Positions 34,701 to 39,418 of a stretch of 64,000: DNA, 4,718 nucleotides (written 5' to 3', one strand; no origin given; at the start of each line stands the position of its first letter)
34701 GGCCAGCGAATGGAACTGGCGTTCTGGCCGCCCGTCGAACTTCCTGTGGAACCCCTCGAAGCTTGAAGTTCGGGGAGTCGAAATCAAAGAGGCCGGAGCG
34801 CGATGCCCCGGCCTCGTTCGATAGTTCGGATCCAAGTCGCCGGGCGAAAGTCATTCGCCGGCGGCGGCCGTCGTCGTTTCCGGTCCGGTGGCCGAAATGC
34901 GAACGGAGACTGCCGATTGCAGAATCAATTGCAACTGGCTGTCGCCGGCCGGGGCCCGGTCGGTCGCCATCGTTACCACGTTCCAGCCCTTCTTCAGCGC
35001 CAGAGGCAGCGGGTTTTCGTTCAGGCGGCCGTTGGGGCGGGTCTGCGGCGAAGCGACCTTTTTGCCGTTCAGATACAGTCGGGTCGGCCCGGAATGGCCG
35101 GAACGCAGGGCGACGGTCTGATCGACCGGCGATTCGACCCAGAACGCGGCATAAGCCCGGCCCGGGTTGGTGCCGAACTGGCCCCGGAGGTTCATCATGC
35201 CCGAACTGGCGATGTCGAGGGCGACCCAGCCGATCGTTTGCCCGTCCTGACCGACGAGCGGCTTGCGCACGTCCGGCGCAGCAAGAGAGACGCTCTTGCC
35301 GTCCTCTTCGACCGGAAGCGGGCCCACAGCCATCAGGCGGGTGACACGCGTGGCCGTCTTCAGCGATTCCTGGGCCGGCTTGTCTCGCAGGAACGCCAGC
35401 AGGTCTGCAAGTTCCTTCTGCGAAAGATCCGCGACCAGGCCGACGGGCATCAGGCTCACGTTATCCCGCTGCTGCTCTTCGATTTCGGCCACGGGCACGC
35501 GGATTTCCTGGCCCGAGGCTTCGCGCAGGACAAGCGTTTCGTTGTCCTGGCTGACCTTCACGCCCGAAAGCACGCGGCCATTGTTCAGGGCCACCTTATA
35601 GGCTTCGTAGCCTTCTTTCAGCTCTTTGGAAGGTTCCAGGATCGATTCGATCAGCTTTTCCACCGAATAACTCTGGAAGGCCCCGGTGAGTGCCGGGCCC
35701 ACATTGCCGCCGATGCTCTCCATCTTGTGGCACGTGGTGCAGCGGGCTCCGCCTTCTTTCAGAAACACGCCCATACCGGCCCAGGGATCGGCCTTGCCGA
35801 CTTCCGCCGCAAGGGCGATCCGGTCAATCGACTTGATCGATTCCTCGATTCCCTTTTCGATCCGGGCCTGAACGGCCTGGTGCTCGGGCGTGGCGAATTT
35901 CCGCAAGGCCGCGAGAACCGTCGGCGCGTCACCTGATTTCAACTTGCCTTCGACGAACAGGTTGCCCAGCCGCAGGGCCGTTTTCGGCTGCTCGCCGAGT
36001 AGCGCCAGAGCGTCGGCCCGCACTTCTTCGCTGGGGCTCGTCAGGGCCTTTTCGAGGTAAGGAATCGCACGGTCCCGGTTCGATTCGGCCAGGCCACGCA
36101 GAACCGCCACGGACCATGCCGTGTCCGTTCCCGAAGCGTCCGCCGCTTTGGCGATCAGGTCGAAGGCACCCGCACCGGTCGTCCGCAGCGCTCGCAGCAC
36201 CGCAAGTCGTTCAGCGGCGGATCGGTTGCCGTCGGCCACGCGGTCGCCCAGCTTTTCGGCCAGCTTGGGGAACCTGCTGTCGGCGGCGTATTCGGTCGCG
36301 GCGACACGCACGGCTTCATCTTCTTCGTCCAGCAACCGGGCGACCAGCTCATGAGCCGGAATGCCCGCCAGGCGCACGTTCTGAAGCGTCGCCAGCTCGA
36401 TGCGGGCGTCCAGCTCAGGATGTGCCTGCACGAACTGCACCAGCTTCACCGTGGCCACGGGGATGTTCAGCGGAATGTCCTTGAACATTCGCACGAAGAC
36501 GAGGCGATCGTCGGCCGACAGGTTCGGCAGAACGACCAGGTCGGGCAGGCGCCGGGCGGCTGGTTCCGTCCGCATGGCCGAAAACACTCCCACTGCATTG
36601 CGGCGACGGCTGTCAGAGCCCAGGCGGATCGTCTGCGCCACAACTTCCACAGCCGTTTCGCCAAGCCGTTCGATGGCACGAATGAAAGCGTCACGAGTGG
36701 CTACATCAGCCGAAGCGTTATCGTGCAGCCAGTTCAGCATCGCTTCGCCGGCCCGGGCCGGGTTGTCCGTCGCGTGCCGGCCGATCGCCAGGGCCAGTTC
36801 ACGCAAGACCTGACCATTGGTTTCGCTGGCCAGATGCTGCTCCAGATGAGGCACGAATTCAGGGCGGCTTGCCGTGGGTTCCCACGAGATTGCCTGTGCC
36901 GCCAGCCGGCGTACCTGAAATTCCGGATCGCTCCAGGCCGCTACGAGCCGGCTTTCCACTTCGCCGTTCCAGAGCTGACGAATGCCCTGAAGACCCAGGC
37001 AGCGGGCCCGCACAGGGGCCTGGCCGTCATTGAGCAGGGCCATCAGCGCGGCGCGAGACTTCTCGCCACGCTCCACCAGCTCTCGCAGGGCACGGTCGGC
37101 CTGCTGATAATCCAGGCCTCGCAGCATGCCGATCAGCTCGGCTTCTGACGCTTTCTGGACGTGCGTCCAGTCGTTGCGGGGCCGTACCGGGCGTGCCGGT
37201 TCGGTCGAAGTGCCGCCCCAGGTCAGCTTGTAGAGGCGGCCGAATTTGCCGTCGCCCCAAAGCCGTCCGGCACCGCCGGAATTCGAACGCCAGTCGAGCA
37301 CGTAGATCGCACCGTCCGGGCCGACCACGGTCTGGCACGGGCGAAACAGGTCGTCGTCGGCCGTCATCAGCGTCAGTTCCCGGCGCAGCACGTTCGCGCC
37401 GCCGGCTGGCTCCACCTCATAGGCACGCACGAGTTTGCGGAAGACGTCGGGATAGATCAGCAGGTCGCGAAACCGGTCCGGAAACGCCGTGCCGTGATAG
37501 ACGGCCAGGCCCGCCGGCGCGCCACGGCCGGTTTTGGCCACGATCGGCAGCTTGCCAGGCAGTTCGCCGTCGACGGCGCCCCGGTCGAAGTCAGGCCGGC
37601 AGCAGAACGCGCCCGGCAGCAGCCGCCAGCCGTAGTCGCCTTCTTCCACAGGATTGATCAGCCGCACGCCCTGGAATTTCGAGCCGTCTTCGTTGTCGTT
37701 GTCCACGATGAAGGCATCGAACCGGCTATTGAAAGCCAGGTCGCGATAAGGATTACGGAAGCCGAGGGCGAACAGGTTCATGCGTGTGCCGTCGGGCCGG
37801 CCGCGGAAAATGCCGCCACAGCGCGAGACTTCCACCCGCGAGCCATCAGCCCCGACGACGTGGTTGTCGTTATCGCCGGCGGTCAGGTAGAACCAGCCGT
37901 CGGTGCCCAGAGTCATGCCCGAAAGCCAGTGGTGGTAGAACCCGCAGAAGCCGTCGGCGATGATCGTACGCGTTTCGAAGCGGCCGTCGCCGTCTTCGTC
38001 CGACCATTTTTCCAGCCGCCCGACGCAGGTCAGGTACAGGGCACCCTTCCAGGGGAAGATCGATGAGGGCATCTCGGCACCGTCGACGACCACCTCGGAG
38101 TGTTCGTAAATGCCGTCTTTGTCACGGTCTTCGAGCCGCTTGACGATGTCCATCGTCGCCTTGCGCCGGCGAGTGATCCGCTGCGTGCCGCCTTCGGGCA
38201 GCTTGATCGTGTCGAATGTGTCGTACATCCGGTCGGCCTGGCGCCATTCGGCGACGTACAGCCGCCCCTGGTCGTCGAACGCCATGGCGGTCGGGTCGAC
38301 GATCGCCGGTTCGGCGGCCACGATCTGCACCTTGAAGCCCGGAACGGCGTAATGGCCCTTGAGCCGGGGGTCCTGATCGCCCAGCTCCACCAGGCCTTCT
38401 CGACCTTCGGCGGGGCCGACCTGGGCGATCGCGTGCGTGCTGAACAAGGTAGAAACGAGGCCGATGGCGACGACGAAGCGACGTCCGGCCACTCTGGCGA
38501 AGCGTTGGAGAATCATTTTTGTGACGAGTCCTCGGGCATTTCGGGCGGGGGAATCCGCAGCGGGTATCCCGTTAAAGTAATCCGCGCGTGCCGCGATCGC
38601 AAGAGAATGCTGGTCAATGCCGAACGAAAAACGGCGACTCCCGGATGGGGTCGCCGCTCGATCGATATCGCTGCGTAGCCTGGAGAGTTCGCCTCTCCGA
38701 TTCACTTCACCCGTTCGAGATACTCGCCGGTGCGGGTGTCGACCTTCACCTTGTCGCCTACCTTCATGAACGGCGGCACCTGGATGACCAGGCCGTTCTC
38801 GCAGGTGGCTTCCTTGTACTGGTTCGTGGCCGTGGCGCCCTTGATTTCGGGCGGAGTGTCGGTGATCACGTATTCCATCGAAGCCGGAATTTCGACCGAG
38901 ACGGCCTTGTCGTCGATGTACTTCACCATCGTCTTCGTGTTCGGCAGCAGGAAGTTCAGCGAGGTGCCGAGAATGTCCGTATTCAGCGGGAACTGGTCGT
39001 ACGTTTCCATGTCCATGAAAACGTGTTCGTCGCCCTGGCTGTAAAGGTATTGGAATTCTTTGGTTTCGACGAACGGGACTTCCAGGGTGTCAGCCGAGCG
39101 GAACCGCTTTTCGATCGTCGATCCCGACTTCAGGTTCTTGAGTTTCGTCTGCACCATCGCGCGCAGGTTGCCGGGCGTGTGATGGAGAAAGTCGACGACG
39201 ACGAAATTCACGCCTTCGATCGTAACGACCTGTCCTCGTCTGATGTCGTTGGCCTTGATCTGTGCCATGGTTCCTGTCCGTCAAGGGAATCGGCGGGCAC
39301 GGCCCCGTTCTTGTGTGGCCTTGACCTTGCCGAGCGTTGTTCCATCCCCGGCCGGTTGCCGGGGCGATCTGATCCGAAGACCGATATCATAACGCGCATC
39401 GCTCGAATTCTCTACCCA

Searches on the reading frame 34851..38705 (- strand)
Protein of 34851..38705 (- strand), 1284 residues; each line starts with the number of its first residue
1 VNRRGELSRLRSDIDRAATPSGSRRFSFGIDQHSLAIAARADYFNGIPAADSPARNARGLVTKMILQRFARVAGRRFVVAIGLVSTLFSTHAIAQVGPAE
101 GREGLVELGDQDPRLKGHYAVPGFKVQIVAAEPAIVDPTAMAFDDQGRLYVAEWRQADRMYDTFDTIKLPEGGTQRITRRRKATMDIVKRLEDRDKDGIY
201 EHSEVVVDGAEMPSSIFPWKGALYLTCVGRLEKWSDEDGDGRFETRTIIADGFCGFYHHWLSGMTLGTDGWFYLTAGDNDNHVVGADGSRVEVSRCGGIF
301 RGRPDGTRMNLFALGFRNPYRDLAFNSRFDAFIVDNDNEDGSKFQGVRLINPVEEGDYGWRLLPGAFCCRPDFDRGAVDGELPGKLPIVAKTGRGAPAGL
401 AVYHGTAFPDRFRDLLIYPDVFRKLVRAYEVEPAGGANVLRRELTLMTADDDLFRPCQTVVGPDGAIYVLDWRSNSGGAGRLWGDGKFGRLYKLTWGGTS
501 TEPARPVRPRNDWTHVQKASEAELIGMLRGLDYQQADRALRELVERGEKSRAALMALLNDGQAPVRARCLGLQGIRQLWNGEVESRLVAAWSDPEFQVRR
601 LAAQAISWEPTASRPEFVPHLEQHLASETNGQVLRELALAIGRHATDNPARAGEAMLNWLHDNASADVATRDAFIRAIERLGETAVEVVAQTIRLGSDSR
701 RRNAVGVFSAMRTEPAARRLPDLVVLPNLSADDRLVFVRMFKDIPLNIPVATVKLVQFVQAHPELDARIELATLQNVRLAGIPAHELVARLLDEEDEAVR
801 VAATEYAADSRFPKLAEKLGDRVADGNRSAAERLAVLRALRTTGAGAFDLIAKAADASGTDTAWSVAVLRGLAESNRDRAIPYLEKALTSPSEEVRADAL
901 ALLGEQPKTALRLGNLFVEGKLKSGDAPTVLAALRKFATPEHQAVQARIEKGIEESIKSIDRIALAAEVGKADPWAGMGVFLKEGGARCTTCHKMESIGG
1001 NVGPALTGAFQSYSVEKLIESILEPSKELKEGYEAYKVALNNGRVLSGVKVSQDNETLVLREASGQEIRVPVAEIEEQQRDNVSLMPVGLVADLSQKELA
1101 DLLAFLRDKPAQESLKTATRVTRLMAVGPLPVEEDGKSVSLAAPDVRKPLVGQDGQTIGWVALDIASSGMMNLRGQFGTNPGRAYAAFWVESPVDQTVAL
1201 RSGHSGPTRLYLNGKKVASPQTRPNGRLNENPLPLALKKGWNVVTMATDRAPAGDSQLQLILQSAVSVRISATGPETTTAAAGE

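Call 19: search_protein_families(library=pfam, proteins=[window:34851-38705:-], max_evalue=0.01)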
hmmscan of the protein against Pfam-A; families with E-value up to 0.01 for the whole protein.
window:34851-38705:- (1284 aa): 4 families
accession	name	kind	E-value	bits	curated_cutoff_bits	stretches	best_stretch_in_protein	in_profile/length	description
PF23500.1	DUF7133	-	3.8e-47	161.9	27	1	122-472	13-347/385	Domain of unknown function (DUF7133)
PF13646.12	HEAT_2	-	4.3e-12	46.6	27.7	2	553-641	3-87/88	HEAT repeats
PF02985.28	HEAT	-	0.00021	21.7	23.5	0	881-905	2-26/31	HEAT repeat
PF00034.26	Cytochrom_C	-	0.0061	18.3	21.3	0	987-1027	10-53/90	Cytochrome c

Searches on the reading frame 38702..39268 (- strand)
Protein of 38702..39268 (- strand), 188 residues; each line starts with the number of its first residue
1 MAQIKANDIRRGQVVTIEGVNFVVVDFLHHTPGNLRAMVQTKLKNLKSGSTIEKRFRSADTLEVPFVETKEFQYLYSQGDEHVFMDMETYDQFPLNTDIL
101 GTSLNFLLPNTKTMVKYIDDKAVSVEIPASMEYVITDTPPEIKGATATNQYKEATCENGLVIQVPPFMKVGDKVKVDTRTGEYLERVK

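Call 19: search_protein_families(library=pfam, proteins=[window:38702-39268:-], max_evalue=0.01)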
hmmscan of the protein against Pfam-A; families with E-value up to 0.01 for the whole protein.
window:38702-39268:- (188 aa): 3 families
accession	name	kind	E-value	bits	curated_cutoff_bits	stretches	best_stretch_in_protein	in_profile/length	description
PF09285.17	Elong-fact-P_C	-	6.6e-24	83.8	25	1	132-186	2-56/56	Elongation factor P, C-terminal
PF08207.18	EFP_N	-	3.6e-20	72.2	23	1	5-62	1-58/58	Elongation factor P (EF-P) KOW-like domain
PF01132.26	EFP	-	2e-17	63.3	27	1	70-123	1-54/54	Elongation factor P (EF-P) OB domain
